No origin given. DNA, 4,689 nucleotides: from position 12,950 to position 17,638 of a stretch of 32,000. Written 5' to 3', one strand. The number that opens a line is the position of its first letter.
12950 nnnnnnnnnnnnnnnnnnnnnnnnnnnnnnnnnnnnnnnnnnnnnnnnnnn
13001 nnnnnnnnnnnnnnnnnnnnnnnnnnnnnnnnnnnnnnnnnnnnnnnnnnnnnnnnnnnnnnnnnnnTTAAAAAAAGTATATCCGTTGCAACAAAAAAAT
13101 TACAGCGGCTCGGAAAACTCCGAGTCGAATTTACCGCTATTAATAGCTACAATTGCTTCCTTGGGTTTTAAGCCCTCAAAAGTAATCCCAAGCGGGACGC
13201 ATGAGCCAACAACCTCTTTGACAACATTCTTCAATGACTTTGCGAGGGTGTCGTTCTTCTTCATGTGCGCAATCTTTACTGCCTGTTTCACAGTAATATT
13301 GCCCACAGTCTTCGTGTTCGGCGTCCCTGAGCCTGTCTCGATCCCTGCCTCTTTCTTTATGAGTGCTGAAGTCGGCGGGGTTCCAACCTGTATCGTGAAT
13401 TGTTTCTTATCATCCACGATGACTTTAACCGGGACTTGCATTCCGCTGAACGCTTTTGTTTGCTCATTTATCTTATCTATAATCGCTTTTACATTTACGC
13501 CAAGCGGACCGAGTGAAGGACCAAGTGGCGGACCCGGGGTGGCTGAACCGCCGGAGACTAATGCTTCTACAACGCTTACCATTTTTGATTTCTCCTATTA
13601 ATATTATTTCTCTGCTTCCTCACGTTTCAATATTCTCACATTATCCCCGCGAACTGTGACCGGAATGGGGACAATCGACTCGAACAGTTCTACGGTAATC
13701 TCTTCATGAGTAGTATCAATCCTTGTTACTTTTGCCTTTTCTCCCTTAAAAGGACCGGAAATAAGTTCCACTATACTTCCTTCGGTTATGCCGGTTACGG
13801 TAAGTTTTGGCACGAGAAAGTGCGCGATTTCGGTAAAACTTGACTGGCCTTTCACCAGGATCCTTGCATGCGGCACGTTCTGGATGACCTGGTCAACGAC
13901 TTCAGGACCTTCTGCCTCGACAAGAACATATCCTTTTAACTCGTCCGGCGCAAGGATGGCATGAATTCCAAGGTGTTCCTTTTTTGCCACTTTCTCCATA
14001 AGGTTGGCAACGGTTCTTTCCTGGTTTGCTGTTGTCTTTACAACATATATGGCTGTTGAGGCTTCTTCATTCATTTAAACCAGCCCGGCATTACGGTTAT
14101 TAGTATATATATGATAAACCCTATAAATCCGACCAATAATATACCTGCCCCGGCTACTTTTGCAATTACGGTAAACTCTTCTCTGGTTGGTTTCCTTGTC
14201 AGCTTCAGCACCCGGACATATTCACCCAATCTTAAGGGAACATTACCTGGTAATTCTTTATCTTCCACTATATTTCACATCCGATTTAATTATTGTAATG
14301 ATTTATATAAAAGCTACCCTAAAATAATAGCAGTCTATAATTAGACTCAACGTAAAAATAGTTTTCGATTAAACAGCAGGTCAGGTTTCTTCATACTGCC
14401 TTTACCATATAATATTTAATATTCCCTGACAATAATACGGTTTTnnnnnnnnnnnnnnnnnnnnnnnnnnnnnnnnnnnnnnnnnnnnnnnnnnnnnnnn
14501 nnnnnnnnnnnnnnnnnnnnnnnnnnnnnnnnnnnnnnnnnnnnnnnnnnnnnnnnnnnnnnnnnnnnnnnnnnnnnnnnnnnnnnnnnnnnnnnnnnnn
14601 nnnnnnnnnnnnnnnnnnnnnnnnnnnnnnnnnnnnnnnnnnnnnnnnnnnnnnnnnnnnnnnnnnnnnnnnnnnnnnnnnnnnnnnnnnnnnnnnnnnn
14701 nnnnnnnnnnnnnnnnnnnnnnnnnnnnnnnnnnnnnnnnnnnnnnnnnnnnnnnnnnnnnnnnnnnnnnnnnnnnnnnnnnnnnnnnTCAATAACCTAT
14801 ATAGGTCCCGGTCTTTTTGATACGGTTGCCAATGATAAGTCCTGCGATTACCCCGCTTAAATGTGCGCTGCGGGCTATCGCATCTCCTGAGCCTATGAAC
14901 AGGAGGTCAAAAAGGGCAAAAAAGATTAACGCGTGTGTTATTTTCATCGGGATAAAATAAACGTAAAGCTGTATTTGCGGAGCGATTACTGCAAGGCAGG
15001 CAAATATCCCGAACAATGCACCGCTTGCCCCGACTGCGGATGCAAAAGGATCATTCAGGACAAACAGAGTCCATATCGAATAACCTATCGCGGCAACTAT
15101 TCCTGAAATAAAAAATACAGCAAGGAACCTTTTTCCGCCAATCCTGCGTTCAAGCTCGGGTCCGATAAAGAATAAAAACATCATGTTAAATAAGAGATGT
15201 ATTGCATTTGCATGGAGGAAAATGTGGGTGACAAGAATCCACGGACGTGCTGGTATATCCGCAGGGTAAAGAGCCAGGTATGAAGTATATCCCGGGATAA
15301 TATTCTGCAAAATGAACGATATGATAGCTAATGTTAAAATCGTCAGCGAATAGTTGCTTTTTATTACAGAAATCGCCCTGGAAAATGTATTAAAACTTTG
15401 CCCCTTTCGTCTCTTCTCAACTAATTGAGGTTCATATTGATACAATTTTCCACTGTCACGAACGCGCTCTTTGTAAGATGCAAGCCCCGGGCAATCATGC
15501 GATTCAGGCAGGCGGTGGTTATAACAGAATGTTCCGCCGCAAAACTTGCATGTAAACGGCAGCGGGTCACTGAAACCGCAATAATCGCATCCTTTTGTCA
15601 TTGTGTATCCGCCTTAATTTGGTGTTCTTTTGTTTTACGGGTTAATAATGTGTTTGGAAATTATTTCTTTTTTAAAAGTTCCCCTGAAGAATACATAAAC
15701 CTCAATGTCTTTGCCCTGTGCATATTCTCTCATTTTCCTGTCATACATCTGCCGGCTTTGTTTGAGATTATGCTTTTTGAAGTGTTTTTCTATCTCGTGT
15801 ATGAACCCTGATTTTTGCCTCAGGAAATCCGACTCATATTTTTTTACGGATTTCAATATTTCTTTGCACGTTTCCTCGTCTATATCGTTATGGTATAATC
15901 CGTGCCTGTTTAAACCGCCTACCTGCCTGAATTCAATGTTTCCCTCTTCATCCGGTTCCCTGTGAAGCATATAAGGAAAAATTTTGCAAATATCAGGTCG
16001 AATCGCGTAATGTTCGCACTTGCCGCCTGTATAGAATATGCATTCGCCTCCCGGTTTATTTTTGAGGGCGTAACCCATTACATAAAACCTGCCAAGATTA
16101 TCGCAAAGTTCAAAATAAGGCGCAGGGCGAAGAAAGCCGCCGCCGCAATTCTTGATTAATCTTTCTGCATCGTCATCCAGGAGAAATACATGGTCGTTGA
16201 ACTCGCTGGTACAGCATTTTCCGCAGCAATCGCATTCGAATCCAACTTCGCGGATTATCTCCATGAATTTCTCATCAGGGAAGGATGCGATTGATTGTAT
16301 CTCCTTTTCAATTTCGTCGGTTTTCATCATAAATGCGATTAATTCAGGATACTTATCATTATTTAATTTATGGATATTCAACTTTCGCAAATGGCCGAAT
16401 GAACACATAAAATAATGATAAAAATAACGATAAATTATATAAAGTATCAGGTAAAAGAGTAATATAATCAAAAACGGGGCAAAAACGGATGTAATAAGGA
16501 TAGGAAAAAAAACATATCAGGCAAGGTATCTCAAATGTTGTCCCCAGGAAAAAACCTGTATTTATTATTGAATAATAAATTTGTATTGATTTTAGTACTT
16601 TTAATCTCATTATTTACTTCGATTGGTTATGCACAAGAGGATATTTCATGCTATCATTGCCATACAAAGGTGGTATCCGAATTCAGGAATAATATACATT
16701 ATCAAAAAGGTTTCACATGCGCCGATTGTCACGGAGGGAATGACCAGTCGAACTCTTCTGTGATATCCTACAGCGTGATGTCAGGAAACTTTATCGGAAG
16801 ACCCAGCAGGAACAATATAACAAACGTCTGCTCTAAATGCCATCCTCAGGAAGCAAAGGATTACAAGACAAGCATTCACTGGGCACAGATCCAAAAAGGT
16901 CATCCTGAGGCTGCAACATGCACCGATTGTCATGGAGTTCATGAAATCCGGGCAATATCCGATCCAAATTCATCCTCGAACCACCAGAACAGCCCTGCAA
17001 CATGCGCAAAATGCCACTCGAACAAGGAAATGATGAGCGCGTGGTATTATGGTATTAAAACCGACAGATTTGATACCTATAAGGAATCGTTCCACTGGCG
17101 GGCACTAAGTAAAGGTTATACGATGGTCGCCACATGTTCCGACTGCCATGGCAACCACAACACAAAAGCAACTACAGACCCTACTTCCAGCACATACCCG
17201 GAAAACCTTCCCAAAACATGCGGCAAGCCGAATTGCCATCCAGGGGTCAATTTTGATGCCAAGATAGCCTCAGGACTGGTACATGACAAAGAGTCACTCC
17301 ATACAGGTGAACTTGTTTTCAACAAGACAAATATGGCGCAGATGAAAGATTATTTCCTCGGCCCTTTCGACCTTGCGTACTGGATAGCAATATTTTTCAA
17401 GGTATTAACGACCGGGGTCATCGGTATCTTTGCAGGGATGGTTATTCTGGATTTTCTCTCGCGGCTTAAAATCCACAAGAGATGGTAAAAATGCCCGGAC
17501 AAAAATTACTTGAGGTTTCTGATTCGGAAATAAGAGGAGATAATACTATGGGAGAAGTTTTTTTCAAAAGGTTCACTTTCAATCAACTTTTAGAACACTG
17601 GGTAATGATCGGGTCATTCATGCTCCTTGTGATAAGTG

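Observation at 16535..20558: Four-gene cytochrome module (26 c-haem sites plus a b-type cytochrome) with the architecture of a membrane-to-surface electron conduit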

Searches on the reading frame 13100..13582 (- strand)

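Call 10: search_protein_families(library=pfam, proteins=[window:13100-13582:-], max_evalue=0.001)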
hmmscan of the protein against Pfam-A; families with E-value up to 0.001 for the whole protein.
window:13100-13582:- (160 aa): 2 families
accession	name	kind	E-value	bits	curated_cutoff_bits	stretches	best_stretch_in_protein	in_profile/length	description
PF00298.24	Ribosomal_L11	-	2.9e-23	82.5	21.4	1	68-134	2-68/69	Ribosomal protein L11, RNA binding domain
PF03946.19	Ribosomal_L11_N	-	9.2e-23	80.2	32.9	1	6-62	2-58/58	Ribosomal protein L11, N-terminal domain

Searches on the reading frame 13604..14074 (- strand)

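Call 10: search_protein_families(library=pfam, proteins=[window:13604-14074:-], max_evalue=0.001)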
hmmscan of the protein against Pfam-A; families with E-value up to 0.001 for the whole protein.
window:13604-14074:- (156 aa): 2 families
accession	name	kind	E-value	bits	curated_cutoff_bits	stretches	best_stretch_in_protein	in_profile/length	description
PF03439.18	Spt5-NGN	-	6.2e-23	81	22.4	1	9-87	2-84/84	Early transcription elongation factor of RNA pol II, NGN section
PF00467.35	KOW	-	1.8e-07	31.1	22.3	1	99-129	2-32/32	KOW motif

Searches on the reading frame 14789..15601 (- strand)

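Call 10: search_protein_families(library=pfam, proteins=[window:14789-15601:-], max_evalue=0.001)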
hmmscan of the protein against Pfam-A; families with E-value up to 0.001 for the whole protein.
window:14789-15601:- (270 aa): 3 families
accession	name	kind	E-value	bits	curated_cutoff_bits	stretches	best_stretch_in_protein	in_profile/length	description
PF01694.28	Rhomboid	-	2.9e-30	105.8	22.6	1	119-258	3-137/143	Rhomboid domain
PF01428.23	zf-AN1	-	7.5e-12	45.6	27.9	1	5-41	1-39/40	AN1-like Zinc finger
PF08551.15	DUF1751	-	3.2e-05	24.9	22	1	113-181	1-69/99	Eukaryotic integral membrane protein (DUF1751)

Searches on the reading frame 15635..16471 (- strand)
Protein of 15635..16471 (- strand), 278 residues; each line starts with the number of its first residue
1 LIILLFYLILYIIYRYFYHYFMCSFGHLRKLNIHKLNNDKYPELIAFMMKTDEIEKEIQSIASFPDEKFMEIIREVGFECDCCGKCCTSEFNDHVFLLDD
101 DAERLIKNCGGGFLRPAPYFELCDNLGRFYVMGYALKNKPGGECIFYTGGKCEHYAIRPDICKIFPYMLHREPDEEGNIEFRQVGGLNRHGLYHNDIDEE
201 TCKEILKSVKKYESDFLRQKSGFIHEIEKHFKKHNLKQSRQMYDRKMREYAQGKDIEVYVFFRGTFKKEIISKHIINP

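Call 10: search_protein_families(library=pfam, proteins=[window:15635-16471:-], max_evalue=0.001)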
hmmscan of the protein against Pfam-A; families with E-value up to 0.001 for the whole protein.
window:15635-16471:- (278 aa): 1 family
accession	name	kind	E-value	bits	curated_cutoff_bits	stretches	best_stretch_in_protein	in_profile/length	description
PF03692.20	CxxCxxCC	-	6.4e-07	30.4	23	1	79-172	1-73/85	Putative zinc- or iron-chelating domain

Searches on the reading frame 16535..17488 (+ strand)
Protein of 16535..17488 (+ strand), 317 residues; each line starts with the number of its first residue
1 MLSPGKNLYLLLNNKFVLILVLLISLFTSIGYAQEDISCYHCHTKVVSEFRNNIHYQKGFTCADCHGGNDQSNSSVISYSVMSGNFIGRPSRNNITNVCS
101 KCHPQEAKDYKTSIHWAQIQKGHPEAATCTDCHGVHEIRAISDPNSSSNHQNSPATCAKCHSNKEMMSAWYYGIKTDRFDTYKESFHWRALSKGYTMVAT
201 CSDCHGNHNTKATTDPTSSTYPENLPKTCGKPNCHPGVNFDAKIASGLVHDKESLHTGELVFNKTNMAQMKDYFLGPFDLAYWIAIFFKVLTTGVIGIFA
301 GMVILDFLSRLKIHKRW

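Call 4: search_protein_families(library=pfam, proteins=[window:16535-17488:+], max_evalue=0.1)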
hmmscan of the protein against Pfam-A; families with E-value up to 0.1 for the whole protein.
window:16535-17488:+ (317 aa): 6 families
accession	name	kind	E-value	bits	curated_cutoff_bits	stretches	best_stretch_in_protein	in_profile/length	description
PF14522.11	Cytochrome_C7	-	1.2e-08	35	24.8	3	49-133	2-66/67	Cytochrome c7 and related cytochrome c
PF14537.11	Cytochrom_c3_2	-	5.4e-08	33.6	25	1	55-162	2-79/79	Cytochrome c3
PF09699.15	Paired_CXXCH_1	-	7e-05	22.9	20.6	2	127-165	6-40/41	Doubled CXXCH motif (Paired_CXXCH_1)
PF02335.20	Cytochrom_C552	-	9.7e-05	21.9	24.1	1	50-115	235-294/438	Cytochrome c552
PF22678.1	Cytochrom_c_NrfB-like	-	0.0017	19.2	27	1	62-160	1-89/89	Cytochrome c-type protein NrfB-like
PF00684.25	DnaJ_CXXCXGXG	-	0.0031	18.2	32.7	0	94-138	14-53/65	DnaJ central domain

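Call 5: search_protein_families(library=ncbifam, proteins=[window:16535-17488:+], max_evalue=0.1)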
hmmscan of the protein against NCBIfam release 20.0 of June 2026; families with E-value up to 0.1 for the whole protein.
window:16535-17488:+ (317 aa): 13 families
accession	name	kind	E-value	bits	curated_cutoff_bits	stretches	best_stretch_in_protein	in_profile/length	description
TIGR03508.1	decahem_SO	subfamily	3e-07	30.2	192.2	1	38-221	4-166/258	DmsE family decaheme c-type cytochrome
TIGR02161.1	napC_nirT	subfamily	3.6e-06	27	310.6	2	91-138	40-87/185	periplasmic nitrate (or nitrite) reductase c-type cytochrome, NapC/NirT family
TIGR03153.1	cytochr_NrfH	equivalog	2.6e-05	24.3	134.2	2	38-66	104-133/138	cytochrome c nitrite reductase small subunit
NF047727.1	4hemeCytCCctA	equivalog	3.7e-05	23.8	180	0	153-219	37-101/109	tetraheme c-type cytochrome CctA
NF040971.1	cytc_ExtS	equivalog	0.00011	21.5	100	1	16-79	6-59/262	selenite/tellurite reduction operon c-type cytochrome lipoprotein ExtS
NF008339.0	PRK11125.1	equivalog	0.00033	19.4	595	1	50-114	277-336/487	ammonia-forming cytochrome c nitrite reductase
TIGR02162.1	torC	equivalog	0.0012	18.2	478.2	1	93-140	41-88/387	pentaheme c-type cytochrome TorC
NF007906.0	PRK10617.1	equivalog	0.0025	17.7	349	0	89-138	47-96/200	cytochrome c-type protein NapC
TIGR01904.2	GSu_C4xC__C2xCH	domain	0.0071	16.1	27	1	93-140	18-63/73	CxxxxCH/CxxCH domain c-type cytochrome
NF045722.1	c3_cytochr_TmcA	equivalog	0.008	16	114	0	38-74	59-95/125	acidic tetraheme cytochrome c3 TmcA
NF008659.0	PRK11659.1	equivalog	0.01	15.5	184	0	94-219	44-181/188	cytochrome c nitrite reductase pentaheme subunit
TIGR01905.1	paired_CXXCH_1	subfamily_domain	0.019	14.8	25.2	0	38-67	8-37/41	doubled CXXCH domain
TIGR04257.1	nanowire_3heme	domain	0.023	14.8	40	0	196-237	25-60/75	c(7)-type cytochrome triheme domain-containing protein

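Call 59: search_solved_structures(query=window:16535-17488:+, max_evalue=1, show_alignments=1)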
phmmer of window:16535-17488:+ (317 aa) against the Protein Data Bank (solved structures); distinct sequences matched with E-value up to 1: 15.
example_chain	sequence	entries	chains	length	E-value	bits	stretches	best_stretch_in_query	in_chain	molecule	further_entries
2j7a_A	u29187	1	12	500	0.0026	20.3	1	50-113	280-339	CYTOCHROME C NITRITE REDUCTASE NRFA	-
2vr0_A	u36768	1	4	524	0.0029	20.2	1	50-113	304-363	CYTOCHROME C NITRITE REDUCTASE, CATALYTIC SUBUNIT NFRA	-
3bng_A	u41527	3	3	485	0.0069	18.9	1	50-111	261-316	Cytochrome c-552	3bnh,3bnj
1fs9_A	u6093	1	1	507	0.0076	18.8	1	50-111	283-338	CYTOCHROME C NITRITE REDUCTASE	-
8bcx_A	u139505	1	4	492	0.0079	18.8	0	51-106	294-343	Nitrite reductase (cytochrome; ammonia-forming)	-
1fs7_A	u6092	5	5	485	0.0087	18.6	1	50-111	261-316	CYTOCHROME C NITRITE REDUCTASE | Cytochrome c-552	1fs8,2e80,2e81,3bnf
6v0a_A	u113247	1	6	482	0.022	17.3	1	49-113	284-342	Nitrite reductase (cytochrome; ammonia-forming)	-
28pb_A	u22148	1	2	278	0.038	16.5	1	98-168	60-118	Cytochrome c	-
6i5b_A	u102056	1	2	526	0.12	14.8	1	53-114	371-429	Uncharacterized protein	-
1oah_A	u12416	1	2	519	0.2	14.1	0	55-134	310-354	CYTOCHROME C NITRITE REDUCTASE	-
4rkm_A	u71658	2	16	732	0.27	13.7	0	53-108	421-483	MccA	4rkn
2rf7_A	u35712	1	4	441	0.52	12.8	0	52-107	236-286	Cytochrome c-552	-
4wjy_A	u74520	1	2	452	0.55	12.7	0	52-107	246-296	Cytochrome c-552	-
1gu6_A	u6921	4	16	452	0.64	12.5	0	52-107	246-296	CYTOCHROME C552 | Cytochrome c-552 | Cytochrome c nitrite reductase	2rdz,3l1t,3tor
1qdb_A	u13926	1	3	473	0.73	12.3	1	50-115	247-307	CYTOCHROME C NITRITE REDUCTASE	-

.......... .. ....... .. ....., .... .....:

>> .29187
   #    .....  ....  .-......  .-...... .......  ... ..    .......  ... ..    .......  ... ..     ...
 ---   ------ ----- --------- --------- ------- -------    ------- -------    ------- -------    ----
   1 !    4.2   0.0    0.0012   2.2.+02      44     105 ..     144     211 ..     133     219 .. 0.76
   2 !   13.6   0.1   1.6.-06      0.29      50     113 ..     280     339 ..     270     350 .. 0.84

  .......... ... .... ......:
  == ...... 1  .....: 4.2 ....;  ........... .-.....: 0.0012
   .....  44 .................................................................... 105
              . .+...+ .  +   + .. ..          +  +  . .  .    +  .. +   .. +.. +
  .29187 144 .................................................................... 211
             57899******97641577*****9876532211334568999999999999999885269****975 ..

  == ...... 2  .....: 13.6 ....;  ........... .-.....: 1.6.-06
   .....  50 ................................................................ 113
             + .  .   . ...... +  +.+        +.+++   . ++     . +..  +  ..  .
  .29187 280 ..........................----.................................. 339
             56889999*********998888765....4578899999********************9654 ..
